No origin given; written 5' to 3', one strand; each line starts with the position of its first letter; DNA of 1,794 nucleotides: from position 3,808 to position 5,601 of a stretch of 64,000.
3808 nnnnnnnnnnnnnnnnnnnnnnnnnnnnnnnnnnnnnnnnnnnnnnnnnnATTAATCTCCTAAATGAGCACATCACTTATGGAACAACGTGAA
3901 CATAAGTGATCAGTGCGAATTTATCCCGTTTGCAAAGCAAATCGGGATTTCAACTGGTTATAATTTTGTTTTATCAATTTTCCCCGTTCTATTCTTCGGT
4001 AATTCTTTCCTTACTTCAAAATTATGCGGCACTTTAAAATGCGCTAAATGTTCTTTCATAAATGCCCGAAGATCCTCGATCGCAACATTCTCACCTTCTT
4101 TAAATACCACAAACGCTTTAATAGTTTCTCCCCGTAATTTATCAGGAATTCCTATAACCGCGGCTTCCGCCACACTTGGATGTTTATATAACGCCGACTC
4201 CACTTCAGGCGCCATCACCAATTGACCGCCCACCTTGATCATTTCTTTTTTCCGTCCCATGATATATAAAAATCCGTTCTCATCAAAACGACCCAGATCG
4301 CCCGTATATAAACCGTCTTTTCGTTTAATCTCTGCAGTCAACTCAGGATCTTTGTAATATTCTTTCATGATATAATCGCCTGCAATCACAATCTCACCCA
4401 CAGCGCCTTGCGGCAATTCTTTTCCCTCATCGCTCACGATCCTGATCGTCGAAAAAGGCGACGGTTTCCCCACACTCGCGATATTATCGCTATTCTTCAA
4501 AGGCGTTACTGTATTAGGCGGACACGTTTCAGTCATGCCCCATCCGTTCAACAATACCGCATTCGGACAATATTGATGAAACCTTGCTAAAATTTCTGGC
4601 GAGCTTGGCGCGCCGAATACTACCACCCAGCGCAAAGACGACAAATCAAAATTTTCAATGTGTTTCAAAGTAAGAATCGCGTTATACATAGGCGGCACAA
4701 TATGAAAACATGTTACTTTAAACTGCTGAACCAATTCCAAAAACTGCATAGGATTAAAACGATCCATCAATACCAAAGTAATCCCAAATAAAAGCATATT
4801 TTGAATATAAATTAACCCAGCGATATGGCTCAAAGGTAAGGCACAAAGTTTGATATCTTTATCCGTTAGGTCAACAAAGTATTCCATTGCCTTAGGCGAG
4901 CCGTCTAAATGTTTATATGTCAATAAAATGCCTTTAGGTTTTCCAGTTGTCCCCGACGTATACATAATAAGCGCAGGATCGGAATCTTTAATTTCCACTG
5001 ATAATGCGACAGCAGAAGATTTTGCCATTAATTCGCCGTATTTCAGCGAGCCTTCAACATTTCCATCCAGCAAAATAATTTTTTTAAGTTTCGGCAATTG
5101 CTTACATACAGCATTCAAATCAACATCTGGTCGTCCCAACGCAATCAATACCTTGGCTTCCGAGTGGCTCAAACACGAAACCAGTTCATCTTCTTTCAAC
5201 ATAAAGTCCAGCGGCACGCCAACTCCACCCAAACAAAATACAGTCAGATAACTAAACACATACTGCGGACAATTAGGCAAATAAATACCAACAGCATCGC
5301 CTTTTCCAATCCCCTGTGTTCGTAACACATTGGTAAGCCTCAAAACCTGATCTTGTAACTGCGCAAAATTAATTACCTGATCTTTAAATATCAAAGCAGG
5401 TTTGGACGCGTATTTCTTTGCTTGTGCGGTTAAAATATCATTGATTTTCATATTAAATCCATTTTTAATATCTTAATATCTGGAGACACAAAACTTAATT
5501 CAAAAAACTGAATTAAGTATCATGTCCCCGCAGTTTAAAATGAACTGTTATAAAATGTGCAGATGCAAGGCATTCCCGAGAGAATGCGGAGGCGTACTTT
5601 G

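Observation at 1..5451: DHAP-shunt-like MTA / 5'-deoxyadenosine salvage operon with a novel aldolase-SCP2 fusion, a truncated eIF-2B-family paralog, aldehyde dehydrogenase and acyl-CoA ligase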

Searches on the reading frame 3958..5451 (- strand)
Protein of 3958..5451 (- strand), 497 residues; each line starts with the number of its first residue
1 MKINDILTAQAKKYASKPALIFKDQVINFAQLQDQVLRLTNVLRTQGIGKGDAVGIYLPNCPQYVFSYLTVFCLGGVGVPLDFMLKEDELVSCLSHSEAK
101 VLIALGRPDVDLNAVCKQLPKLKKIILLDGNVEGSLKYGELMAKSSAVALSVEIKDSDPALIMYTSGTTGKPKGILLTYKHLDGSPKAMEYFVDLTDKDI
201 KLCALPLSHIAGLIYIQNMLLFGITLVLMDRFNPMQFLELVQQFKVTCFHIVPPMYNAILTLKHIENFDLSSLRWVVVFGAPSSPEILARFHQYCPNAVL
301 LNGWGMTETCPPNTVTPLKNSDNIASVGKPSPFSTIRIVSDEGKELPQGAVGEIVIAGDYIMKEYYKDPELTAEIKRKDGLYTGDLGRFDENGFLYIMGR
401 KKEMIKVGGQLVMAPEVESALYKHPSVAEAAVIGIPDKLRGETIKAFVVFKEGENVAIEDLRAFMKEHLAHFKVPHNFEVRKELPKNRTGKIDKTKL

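Call 4: search_protein_families(library=pfam, proteins=[window:3958-5451:-], max_evalue=0.01)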
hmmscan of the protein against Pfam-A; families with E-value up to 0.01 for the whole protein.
window:3958-5451:- (497 aa): 2 families
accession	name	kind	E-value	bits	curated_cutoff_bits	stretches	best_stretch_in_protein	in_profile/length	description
PF00501.34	AMP-binding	-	8.9e-89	298.4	29.9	1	8-366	2-384/384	AMP-binding enzyme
PF13193.12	AMP-binding_C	-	1.7e-23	83.7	24.5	1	416-491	1-76/76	AMP-binding enzyme C-terminal domain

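Call 5: search_protein_families(library=ncbifam, proteins=[window:3958-5451:-], max_evalue=0.001)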
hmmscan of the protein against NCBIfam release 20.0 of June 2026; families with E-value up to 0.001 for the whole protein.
window:3958-5451:- (497 aa): 108 families (the best 25 are shown)
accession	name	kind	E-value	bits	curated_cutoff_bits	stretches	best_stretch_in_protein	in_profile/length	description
NF004837.0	PRK06187.1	subfamily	2.8e-132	441.7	476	1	2-497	9-518/531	long-chain-fatty-acid--CoA ligase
NF006182.0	PRK08316.1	subfamily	1.1e-104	350.8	663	1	3-497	13-513/523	fatty acyl-CoA synthetase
NF052269.1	Staph_lig_FadD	equivalog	1.6e-96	323.7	650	1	4-496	3-488/499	long-chain-fatty-acid--CoA ligase FadD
NF006181.0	PRK08314.1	subfamily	4.7e-94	315.6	705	2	137-493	185-546/563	long-chain-fatty-acid--CoA ligase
NF005307.0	PRK06839.1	equivalog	3.1e-93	313.1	748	1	9-497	10-489/496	o-succinylbenzoate--CoA ligase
NF009233.0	PRK12583.1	subfamily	7.2e-91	305.3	832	2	115-496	152-545/558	fatty acid CoA ligase family protein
NF004797.0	PRK06145.1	equivalog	1.3e-89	300.9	850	1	4-495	5-489/499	acyl-CoA synthetase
NF005801.1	PRK07656.1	equivalog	6.3e-89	298.9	657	1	3-497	3-499/500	FadD3 family acyl-CoA ligase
NF004114.0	PRK05605.1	equivalog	1.8e-88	297.3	766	2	128-496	188-564/575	long-chain-fatty-acid--CoA ligase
NF005220.0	PRK06710.1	equivalog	7.5e-88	295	1116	2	156-494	205-546/563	long-chain-fatty-acid--CoA ligase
NF004822.0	PRK06178.1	equivalog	8.9e-88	295.3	782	1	3-497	39-563/571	acyl-CoA synthetase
TIGR03098.1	ligase_PEP_1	hypoth_equivalog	1.7e-87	294.1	592.35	1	3-496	2-513/517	acyl-CoA ligase (AMP-forming), exosortase A system-associated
NF005857.1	PRK07786.1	exception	6e-87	292.3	733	1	14-497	22-508/513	fatty-acid--CoA ligase FadD5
NF005947.1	PRK08008.1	equivalog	1.3e-85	288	651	1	4-497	10-517/518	crotonobetaine/carnitine-CoA ligase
NF005676.0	PRK07470.1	equivalog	7.6e-85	285.5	774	1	1-496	20-524/544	acyl-CoA synthetase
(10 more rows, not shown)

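Call 26: search_solved_structures(query=window:3958-5451:-, max_evalue=1e-40)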
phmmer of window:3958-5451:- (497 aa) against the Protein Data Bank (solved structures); distinct sequences matched with E-value up to 1e-40: 83 (the best 60 are shown).
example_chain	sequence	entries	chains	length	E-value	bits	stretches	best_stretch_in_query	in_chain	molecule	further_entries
8r2q_A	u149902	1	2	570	4e-72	246.9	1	12-497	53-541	Probable fatty-acid-CoA ligase FadD5 (Fatty-acid-CoA synthetase) (Fatty-acid-CoA synthase)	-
8wev_A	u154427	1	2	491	2e-69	237.9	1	25-494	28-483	Feruloyl-CoA Synthetase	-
8weu_A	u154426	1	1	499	2.2e-69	237.8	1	25-494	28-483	Fatty-acyl-CoA synthase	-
5bsw_A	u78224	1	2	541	1.3e-68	235.3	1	12-493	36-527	4-coumarate--CoA ligase 2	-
5bsm_A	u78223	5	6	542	2.3e-68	234.5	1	12-493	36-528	4-coumarate--CoA ligase 2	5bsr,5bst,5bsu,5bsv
5u95_A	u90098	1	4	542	3.3e-68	234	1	12-493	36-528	4-coumarate--CoA ligase 2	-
3r44_A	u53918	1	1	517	1.9e-63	218.2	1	26-496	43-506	fatty acyl CoA synthetase FADD13 (FATTY-ACYL-CoA SYNTHETASE)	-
3ivr_A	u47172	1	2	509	3.9e-63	217.2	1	35-495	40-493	Putative long-chain-fatty-acid CoA ligase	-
9g79_B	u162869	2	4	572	5.6e-63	216.7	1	23-494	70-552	Acetyl-coenzyme A synthetase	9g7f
6qjz_A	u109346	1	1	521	9.5e-62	212.7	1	7-492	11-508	oxalyl CoA-synthetase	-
4gxq_A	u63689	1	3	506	2.5e-60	208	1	26-495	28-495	Malonyl CoA synthetase, Benzoate-CoA ligase Chimeric protein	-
3a9u_A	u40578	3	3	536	2.8e-60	207.8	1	11-494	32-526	4-coumarate--CoA ligase | 4-coumarate:CoA ligase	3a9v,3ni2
5ie0_A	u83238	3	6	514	4e-60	207.3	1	5-494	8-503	Oxalate--CoA ligase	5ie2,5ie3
3g7s_A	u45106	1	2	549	5.6e-60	206.8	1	7-493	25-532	Long-chain-fatty-acid--CoA ligase (FadD-1)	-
6k4c_A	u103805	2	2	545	6.9e-59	203.2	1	11-495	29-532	Ancestral luciferase AncLamp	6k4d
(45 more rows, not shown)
